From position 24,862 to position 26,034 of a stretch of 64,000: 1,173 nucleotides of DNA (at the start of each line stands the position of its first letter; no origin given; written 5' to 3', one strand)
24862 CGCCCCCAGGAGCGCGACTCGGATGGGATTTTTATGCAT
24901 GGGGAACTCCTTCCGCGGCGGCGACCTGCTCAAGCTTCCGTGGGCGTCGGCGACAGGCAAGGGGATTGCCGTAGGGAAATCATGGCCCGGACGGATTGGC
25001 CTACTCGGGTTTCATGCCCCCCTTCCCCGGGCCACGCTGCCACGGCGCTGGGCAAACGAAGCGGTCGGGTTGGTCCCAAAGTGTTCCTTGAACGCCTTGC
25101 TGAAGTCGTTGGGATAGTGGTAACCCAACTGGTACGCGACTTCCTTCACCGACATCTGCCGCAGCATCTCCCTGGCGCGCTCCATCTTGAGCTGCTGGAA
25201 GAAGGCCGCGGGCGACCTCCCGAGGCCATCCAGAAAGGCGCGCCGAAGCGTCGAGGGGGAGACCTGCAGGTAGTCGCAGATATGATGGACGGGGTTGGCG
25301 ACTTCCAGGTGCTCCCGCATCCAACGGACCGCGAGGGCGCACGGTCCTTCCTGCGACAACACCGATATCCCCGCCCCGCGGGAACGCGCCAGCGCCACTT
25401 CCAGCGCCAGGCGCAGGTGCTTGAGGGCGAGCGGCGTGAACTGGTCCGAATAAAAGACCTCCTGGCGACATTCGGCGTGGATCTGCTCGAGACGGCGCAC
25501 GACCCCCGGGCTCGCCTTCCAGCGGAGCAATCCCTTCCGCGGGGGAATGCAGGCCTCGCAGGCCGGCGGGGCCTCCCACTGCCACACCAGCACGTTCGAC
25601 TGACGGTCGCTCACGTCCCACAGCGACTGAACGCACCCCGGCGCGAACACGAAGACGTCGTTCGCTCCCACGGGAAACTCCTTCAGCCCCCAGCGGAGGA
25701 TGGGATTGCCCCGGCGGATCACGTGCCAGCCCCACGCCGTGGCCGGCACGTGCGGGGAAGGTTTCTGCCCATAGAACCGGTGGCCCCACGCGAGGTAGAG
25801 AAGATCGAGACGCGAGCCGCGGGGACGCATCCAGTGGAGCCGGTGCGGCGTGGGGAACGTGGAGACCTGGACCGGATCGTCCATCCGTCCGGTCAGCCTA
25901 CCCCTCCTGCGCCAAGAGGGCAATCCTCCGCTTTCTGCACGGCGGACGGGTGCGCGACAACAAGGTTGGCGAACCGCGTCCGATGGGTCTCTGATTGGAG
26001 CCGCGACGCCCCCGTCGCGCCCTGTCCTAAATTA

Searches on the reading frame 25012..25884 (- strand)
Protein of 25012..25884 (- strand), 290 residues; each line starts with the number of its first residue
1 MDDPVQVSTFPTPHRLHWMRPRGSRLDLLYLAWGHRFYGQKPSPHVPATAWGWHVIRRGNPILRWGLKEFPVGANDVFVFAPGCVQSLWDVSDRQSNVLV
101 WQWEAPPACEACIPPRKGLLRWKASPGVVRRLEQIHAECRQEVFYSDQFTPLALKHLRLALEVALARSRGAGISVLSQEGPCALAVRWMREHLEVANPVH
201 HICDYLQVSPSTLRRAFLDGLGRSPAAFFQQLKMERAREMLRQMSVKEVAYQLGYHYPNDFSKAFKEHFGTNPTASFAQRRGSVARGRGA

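Call 8: search_protein_families(library=pfam, proteins=[window:25012-25884:-])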
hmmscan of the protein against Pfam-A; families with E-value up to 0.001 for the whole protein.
window:25012-25884:- (290 aa): 3 families
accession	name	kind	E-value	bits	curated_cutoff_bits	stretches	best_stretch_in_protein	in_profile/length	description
PF12833.13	HTH_18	-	4.3e-21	75.4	33.6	1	202-275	1-76/80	Helix-turn-helix domain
PF00165.29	HTH_AraC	-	3.3e-05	24.3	26.6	0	242-271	7-35/42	Bacterial regulatory helix-turn-helix proteins, AraC family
PF13542.12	HTH_Tnp_ISL3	-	0.00017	21.4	27.4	0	187-219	18-49/51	Helix-turn-helix domain of transposase family ISL3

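Call 10: find_encoding_contigs(protein=window:25012-25884:-, flank=10000, max_places=10)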
Protein window:25012-25884:- (290 aa): 1 contig read that carries it; 1 place shown.
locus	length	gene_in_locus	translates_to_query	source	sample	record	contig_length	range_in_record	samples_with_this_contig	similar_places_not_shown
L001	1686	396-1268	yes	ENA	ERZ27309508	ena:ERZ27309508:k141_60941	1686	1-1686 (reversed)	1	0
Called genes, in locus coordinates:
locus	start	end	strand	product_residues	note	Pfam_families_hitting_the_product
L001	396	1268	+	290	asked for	PF12833:HTH_18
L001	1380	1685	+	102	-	?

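Call 14: find_homologous_proteins(query=window:25012-25884:-, max_evalue=1e-20)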
Query window:25012-25884:- (290 aa): 27 proteins with E <= 1e-20 among 1288 candidates.
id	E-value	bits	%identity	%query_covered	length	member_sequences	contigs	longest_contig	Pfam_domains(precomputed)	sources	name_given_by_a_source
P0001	9.8e-201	683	100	100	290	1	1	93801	PF12833.14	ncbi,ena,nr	ncbi:MAG: helix-turn-helix transcriptional regulator [Verrucomicrobiae bacterium]|nr:helix-turn-heli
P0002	1.3e-116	407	66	95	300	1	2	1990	PF12833.14,PF00165.30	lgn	-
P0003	4.7e-94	333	53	97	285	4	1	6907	PF12833.14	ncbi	-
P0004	6.5e-91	323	53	96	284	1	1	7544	PF12833.14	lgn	-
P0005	3.5e-82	294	51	94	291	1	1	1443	PF12833.14,PF00165.30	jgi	-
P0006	1.2e-77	279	49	92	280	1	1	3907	PF12833.14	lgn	-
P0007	6.2e-61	224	41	93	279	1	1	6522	PF12833.14,PF00165.30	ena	-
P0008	2.2e-58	216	40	93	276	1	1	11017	PF12833.14,PF00165.30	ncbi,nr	ncbi:MAG: helix-turn-helix transcriptional regulator [Verrucomicrobia bacterium]|nr:helix-turn-helix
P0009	5.4e-58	215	42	92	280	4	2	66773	PF12833.14,PF00165.30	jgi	jgi:AraC-like DNA-binding protein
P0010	4.2e-57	212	40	93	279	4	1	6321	PF12833.14,PF00165.30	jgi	jgi:AraC-like DNA-binding protein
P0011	1.1e-56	210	40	94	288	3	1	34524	PF12833.14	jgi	jgi:AraC-like DNA-binding protein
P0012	1.9e-56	210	42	92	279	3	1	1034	PF12833.14,PF07883.18,PF00165.30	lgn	-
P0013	2.1e-56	209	41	91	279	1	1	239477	PF12833.14,PF07883.18,PF00165.30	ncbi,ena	-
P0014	2.1e-52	196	41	87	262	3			PF12833.14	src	-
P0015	1.6e-51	193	39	98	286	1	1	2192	PF12833.14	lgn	-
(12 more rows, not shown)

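Call 15: find_encoding_contigs(protein=P0002, flank=10000)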
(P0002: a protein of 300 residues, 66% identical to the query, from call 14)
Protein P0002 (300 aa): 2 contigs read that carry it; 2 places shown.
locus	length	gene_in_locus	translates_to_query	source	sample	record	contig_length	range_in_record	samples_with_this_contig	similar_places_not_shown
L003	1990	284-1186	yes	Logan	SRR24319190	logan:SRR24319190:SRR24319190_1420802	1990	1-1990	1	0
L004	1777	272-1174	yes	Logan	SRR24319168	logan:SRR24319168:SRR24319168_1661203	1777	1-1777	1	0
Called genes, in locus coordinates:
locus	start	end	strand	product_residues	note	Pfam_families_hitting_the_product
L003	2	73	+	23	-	?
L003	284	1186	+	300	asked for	PF00165:HTH_AraC (faint), PF12833:HTH_18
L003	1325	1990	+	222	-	?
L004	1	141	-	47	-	?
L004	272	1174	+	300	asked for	PF00165:HTH_AraC (faint), PF12833:HTH_18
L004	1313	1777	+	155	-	?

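Call 16: find_encoding_contigs(protein=P0003, flank=10000)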
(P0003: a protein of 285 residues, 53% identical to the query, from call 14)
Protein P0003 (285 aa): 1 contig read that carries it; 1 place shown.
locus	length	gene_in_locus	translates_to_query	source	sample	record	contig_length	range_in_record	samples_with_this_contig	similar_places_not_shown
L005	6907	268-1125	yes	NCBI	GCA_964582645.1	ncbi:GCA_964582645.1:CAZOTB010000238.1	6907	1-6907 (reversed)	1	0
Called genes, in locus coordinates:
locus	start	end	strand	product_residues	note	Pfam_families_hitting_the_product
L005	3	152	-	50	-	?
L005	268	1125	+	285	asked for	PF12833:HTH_18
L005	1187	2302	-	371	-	PF14583:Pectate_lyase22 (faint), PF26549:Tricorn_N (faint), PF07676:PD40 (faint), PF23381:Beta-prop_IFT122_1st (weak)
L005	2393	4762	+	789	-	-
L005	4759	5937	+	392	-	PF01408:GFO_IDH_MocA, PF02894:GFO_IDH_MocA_C, PF22725:GFO_IDH_MocA_C3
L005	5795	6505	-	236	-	-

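Call 17: find_encoding_contigs(protein=P0004, flank=10000)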
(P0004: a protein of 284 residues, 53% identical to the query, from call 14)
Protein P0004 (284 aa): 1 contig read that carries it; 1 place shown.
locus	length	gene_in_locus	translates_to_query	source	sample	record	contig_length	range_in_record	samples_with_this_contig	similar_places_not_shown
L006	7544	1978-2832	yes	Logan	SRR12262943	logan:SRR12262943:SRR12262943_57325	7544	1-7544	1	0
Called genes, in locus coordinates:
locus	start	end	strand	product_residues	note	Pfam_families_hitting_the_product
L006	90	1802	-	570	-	-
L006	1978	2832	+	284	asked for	PF12833:HTH_18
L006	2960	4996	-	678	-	-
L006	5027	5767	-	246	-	PF07963:N_methyl (weak)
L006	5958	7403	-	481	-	-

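Call 29: find_encoding_contigs(protein=P0005, flank=10000)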
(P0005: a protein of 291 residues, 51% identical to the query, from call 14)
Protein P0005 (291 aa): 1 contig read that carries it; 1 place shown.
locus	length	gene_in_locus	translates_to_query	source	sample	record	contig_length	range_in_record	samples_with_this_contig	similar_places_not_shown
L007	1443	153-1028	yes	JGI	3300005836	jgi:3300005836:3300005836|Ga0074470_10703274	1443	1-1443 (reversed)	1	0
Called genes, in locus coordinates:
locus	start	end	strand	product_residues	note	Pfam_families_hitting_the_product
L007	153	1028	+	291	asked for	PF00165:HTH_AraC (faint), PF12833:HTH_18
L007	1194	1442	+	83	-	?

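Call 30: find_encoding_contigs(protein=P0006, flank=10000)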
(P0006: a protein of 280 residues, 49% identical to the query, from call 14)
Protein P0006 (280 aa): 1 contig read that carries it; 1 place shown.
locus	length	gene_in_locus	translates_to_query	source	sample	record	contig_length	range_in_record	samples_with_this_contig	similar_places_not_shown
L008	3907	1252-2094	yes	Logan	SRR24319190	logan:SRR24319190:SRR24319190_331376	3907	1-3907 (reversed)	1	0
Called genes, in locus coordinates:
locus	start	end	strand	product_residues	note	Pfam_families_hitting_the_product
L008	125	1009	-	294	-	PF13385:Laminin_G_3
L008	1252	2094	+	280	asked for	PF12833:HTH_18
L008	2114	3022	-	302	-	PF10340:Say1_Mug180, PF20434:BD-FAE, PF07859:Abhydrolase_3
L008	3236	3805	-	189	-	-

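Call 38: find_encoding_contigs(protein=P0008, flank=10000)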
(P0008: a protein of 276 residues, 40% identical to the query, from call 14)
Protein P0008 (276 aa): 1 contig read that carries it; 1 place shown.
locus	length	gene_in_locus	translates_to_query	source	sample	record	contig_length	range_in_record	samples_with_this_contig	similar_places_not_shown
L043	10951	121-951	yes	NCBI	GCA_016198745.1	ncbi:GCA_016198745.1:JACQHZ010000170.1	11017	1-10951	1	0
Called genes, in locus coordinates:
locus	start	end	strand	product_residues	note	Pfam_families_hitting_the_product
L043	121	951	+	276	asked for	PF00165:HTH_AraC (faint), PF12833:HTH_18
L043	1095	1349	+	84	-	-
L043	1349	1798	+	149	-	PF01850:PIN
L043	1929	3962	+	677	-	PF22842:Pel9A-like_beta_helix, PF13229:Beta_helix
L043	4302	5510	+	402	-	PF02012:BNR (faint), PF13088:BNR_2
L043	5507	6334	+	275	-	PF07963:N_methyl (weak)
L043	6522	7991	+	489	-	-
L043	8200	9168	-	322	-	PF00389:2-Hacid_dh, PF02826:2-Hacid_dh_C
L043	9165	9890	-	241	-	PF00106:adh_short, PF01370:Epimerase (weak), PF13561:adh_short_C2, PF08659:KR (weak)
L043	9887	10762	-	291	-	PF04909:Amidohydro_2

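Call 39: find_encoding_contigs(protein=P0009, flank=10000)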
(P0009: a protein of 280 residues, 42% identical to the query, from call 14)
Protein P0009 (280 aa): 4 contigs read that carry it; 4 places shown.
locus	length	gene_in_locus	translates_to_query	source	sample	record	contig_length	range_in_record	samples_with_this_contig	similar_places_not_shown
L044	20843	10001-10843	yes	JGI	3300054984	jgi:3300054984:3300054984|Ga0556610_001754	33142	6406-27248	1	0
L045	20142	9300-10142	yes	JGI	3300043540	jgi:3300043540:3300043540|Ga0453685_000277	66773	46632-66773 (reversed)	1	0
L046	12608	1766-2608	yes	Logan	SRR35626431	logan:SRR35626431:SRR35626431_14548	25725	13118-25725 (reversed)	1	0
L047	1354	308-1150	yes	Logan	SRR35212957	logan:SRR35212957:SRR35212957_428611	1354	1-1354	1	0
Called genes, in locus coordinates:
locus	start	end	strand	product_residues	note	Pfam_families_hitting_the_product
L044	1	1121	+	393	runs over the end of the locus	PF07470:Glyco_hydro_88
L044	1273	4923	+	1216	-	PF07679:I-set (weak), PF13927:Ig_3, PF07679:I-set (weak), PF13927:Ig_3, PF07679:I-set, PF13927:Ig_3, PF00544:Pectate_lyase_4, PF13927:Ig_3, +4 more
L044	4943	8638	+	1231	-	PF07679:I-set, PF13927:Ig_3, PF07679:I-set, PF13927:Ig_3, PF07679:I-set, PF13927:Ig_3, PF07679:I-set (weak), PF13927:Ig_3, +5 more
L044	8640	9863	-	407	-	PF16257:UxaE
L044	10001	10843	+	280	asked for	PF12833:HTH_18, PF00165:HTH_AraC (weak)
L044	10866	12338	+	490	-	PF13231:PMT_2, PF13432:TPR_16 (weak), PF00515:TPR_1 (weak), PF13414:TPR_11, PF13424:TPR_12 (weak), PF14559:TPR_19 (weak), PF00515:TPR_1 (weak), PF07719:TPR_2 (weak), +5 more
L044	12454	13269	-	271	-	PF07589:PEP_exosort_dom (weak)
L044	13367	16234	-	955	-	-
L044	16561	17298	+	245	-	PF07963:N_methyl (weak)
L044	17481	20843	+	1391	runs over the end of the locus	PF07679:I-set, PF13927:Ig_3 (weak), PF00047:ig (faint), PF13927:Ig_3, PF13895:Ig_2 (weak), PF01095:Pectinesterase, PF07679:I-set, PF13927:Ig_3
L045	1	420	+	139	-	?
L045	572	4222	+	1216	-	PF07679:I-set (weak), PF13927:Ig_3, PF07679:I-set (weak), PF13927:Ig_3, PF07679:I-set, PF13927:Ig_3, PF00544:Pectate_lyase_4, PF13927:Ig_3, +4 more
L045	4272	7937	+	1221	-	PF07679:I-set, PF13927:Ig_3, PF07679:I-set, PF13927:Ig_3, PF07679:I-set, PF13927:Ig_3, PF07679:I-set (weak), PF13927:Ig_3, +5 more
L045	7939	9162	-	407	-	PF16257:UxaE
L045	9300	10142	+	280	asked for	PF12833:HTH_18, PF00165:HTH_AraC (weak)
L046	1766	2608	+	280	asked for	PF12833:HTH_18, PF00165:HTH_AraC (weak)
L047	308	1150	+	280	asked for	PF12833:HTH_18, PF00165:HTH_AraC (weak)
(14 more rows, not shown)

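Call 44: search_protein_families(library=ncbifam, proteins=[window:25012-25884:-], max_evalue=0.001)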
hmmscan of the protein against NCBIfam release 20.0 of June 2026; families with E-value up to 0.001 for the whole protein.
window:25012-25884:- (290 aa): 19 families
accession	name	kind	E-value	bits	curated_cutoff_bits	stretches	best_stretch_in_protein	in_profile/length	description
TIGR04094.1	adjacent_YSIRK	equivalog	6.4e-12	45.1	200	1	186-274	291-380/383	YSIRK-targeted surface antigen transcriptional regulator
NF006902.0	PRK09393.1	equivalog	2.8e-11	43.2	425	1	185-275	225-317/327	transcriptional regulator FtrA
NF052371.1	TransRegGbdRPseu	equivalog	1e-10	41.2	480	1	186-275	231-322/365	choline metabolism transcriptional regulator GbdR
NF049968.1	QhpR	equivalog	1.1e-09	37.9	250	1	199-275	205-282/284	AraC-like transcriptional regulator QhpR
NF010028.0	PRK13503.1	equivalog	2.4e-09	37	288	1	178-279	169-272/278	HTH-type transcriptional activator RhaS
NF041686.2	ant_diox_reg_AndR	equivalog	2.8e-09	37.1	350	1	187-279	224-320/321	anthranilate 1,2-dioxygenase regulatory protein AndR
NF007860.0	PRK10572.1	equivalog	1.7e-08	33.7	208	1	183-275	186-280/292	arabinose operon transcriptional regulator AraC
NF010026.0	PRK13501.1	equivalog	6.5e-07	28.8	363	1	132-280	130-277/290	HTH-type transcriptional activator RhaR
NF049932.1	TranspRegBtr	equivalog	2.8e-06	26.1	900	1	215-285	199-271/531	bacillibactin transport transcriptional regulator Btr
NF007522.0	PRK10130.1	equivalog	3.2e-06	26.5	319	1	198-280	258-345/350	HTH-type transcriptional regulator EutR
TIGR02297.1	HpaA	equivalog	7.3e-06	25.4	274.65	1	235-275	242-283/287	4-hydroxyphenylacetate catabolism regulatory protein HpaA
NF047788.1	TransRegPocR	equivalog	3.5e-05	23.2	500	1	185-274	194-285/296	transcriptional regulator PocR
NF007407.0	PRK09940.1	equivalog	5.7e-05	22.8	348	1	199-275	153-229/253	transcriptional regulator YdeO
NF050186.1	TransRegGliRPseudo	equivalog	6.7e-05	22.4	570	1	173-275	227-332/338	AraC family transcriptional regulator GliR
NF011733.0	PRK15186.1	equivalog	7.5e-05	22.2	403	1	200-277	201-279/291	AraC family transcriptional regulator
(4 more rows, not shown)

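Call 66: search_protein_families(library=pfam, proteins=[L007:1194-1442:+, L003:1325-1990:+], max_evalue=0.01)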
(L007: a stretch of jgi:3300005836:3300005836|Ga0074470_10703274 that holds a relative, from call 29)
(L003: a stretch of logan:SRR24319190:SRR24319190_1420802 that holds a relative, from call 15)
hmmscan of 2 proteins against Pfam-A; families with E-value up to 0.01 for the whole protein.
L007:1194-1442:+ (83 aa): 2 families
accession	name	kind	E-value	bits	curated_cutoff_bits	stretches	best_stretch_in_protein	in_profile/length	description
PF07963.17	N_methyl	-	3.1e-08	33.3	21.2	1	11-35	3-27/27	Prokaryotic N-terminal methylation motif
PF07596.16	SBP_bac_10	-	0.00072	20.1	23.3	1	39-73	1-35/268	Protein of unknown function (DUF1559)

L003:1325-1990:+ (222 aa): 5 families
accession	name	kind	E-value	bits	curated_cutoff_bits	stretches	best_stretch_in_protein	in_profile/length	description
PF01408.29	GFO_IDH_MocA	-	7e-19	69.1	24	1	2-110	15-120/120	Oxidoreductase family, NAD-binding Rossmann fold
PF02894.22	GFO_IDH_MocA_C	-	4.6e-17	63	22.9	1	122-192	1-70/218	Oxidoreductase family, C-terminal alpha/beta domain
PF22725.1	GFO_IDH_MocA_C3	-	4.9e-14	52.8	27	1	119-197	2-78/124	GFO/IDH/MocA C-terminal domain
PF22685.1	Gal80p_C-like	-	3.7e-05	24.4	29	1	116-190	1-77/152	Gal80p, C-terminal domain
PF03447.22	NAD_binding_3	-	0.0092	17.1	24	0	14-108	22-115/116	Homoserine dehydrogenase, NAD binding domain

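Call 74: search_solved_structures(query=window:25012-25884:-, max_evalue=0.001)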
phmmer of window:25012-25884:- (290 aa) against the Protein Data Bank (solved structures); distinct sequences matched with E-value up to 0.001: 7.
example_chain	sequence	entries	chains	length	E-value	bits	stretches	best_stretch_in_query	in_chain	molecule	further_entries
3oio_A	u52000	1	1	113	1.2e-08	37.8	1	185-280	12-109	Transcriptional regulator (AraC-type DNA-binding domain-containing proteins)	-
6swi_A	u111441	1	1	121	2.5e-07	33.5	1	187-275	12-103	Two-component response regulator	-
12aw_A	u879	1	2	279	2e-06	30.5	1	189-287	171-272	HYBRID TWO-COMPONENT SYSTEM PROTEIN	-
4fe4_A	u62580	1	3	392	0.00018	24.1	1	184-274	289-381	Xylose operon regulatory protein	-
4fe7_A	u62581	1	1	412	0.0002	24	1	184-274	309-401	Xylose operon regulatory protein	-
3mkl_A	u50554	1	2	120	0.00044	22.8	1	201-280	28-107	HTH-type transcriptional regulator gadX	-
3w6v_A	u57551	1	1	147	0.00063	22.3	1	180-281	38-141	AdpA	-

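Call 82: predict_structure(alignment_id=A2)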
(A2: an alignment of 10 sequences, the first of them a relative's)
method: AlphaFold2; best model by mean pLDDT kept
length: 290 residues; sequences in the alignment: 10
mean_pLDDT: 79.6   pTM: 0.54
mean pLDDT of the five models: 79.6, 76.5, 76.4, 73.0, 73.0
residues with pLDDT >= 90: 103; 70-90: 126; 50-70: 27; < 50: 34
segments of 3 or more residues with pLDDT < 50: 1-15, 172-178, 282-290
pLDDT, mean of each block of 10 residues (from residue 1): 34 60 85 65 68 90 82 90 80 75 91 82 90 92 83 92 88 44 85 88 82 87 92 93 91 92 93 70 45
secondary structure, 60 per line:
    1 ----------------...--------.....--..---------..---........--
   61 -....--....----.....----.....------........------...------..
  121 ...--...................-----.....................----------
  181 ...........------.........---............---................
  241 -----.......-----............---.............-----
elements in order: E17-19 E28-32 E51-58 E62-65 E68-71 E76-80 E85-89 E96-103 E119-123 H126-144 H150-170 H181-191 H198-206 H210-221 H225-240 H246-252 H258-269 H273-285

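Call 84: fold_search(model_id=the predicted structure, library=pdb)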
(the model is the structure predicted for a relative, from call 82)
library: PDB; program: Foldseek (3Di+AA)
matches with E <= 10: 1646; with E <= 0.001: 140
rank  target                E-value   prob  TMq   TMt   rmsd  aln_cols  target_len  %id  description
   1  6p7t                  8.1e-12  1.00  0.35  0.37  21.6       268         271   15  Crystal structure of apo ToxT K231A from Vibrio cholerae strain SCE256 (released 2020-01-01)
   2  6p7r                  1.1e-10  1.00  0.33  0.35  21.2       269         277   15  Crystal structure of unsaturated fatty acid bound wild-type ToxT from Vibrio cholerae strain SCE256 (released 2020-01-01)
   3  6pb9                  1.3e-10  1.00  0.35  0.36  22.1       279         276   15  Crystal structure of unsaturated fatty acid bound ToxT K231A from Vibrio cholerae strain SCE256 (released 2020-01-01)
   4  3gbg                  1.4e-10  1.00  0.33  0.37  21.6       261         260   16  Crystal Structure of ToxT from Vibrio Cholerae O395 (released 2010-02-23)
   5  5sux                  4.6e-10  1.00  0.35  0.37  21.8       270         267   15  Crystal Structure of ToxT from Vibrio Cholerae O395 bound to (E)-4-(8-methylnaphthalen-1-yl)but-3-enoic acid (released 2017-04-12)
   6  4mlo                  4.6e-10  1.00  0.31  0.33  20.8       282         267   13  1.65A resolution structure of ToxT from Vibrio cholerae (P21 Form) (released 2016-04-20)
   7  8vst_A                4.9e-10  1.00  0.32  0.37  19.0       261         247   13  Rns mutant H20A/R75A (released 2025-07-23)
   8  5suw                  6.2e-10  1.00  0.32  0.35  21.4       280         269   15  Crystal Structure of ToxT from Vibrio Cholerae O395 bound to 3-(8-Methyl-1,2,3,4-tetrahydronaphthalen-1-yl)propanoic aci (released 2017-04-12)
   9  8vrq_A                6.9e-10  1.00  0.32  0.36  20.6       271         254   12  Rns pocket mutant - R75A (released 2025-07-23)
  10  9ca5_B                1.2e-09  1.00  0.32  0.37  18.9       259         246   12  Rns pocket mutant - H20A (released 2025-06-25)
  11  6xiu_A                1.2e-09  1.00  0.32  0.37  19.0       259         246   12  ETEC Rns bound to a potential inhibitor, decanoic acid (released 2021-06-30)
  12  8vst_B                1.6e-09  1.00  0.32  0.37  20.1       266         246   12  Rns mutant H20A/R75A (released 2025-07-23)
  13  8vrq_B                2.0e-09  1.00  0.31  0.36  19.1       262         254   13  Rns pocket mutant - R75A (released 2025-07-23)
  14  9gfp_B                2.2e-09  1.00  0.31  0.36  18.9       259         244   14  The crystal structure of CsvR from Escherichia coli (released 2025-08-20)
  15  9ca6_A                2.5e-09  1.00  0.31  0.37  19.2       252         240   13  Rns Pocket Mutant - I14F/I17F (released 2025-06-25)
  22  2arc_B                6.6e-08  1.00  0.38  0.62   4.6       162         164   15  ESCHERICHIA COLI REGULATORY PROTEIN ARAC COMPLEXED WITH L-ARABINOSE (released 1997-05-15)
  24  1xja_A                2.5e-07  1.00  0.38  0.60   4.9       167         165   14  Apo form of the Y31V mutant dimerization domain fragment of Escherichia coli regulatory protein AraC (released 2004-10-12)
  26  1xja_E                3.8e-07  1.00  0.42  0.70   3.8       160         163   11  Apo form of the Y31V mutant dimerization domain fragment of Escherichia coli regulatory protein AraC (released 2004-10-12)
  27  2arc_A                5.6e-07  1.00  0.41  0.69   4.3       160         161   12  ESCHERICHIA COLI REGULATORY PROTEIN ARAC COMPLEXED WITH L-ARABINOSE (released 1997-05-15)
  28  1xja_C                6.7e-07  1.00  0.35  0.56   8.9       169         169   16  Apo form of the Y31V mutant dimerization domain fragment of Escherichia coli regulatory protein AraC (released 2004-10-12)
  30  1xja_D                7.1e-07  1.00  0.36  0.58   9.8       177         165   15  Apo form of the Y31V mutant dimerization domain fragment of Escherichia coli regulatory protein AraC (released 2004-10-12)
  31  1xja_B                7.5e-07  1.00  0.39  0.67   4.0       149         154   12  Apo form of the Y31V mutant dimerization domain fragment of Escherichia coli regulatory protein AraC (released 2004-10-12)
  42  3oio                  8.5e-06  1.00  0.33  0.81   2.0       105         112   28  Crystal structure of transcriptional regulator (AraC-type DNA-binding domain-containing proteins) from Chromobacterium v (released 2010-09-08)
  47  3mn2_A                2.7e-05  1.00  0.32  0.77   2.4       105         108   16  The crystal structure of a probable AraC family transcriptional regulator from Rhodopseudomonas palustris CGA009 (released 2010-05-12)
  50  3lsg_A                6.0e-05  1.00  0.31  0.83   1.4        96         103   22  The crystal structure of the C-terminal domain of the two-component response regulator yesN from Fusobacterium nucleat (released 2010-02-23)
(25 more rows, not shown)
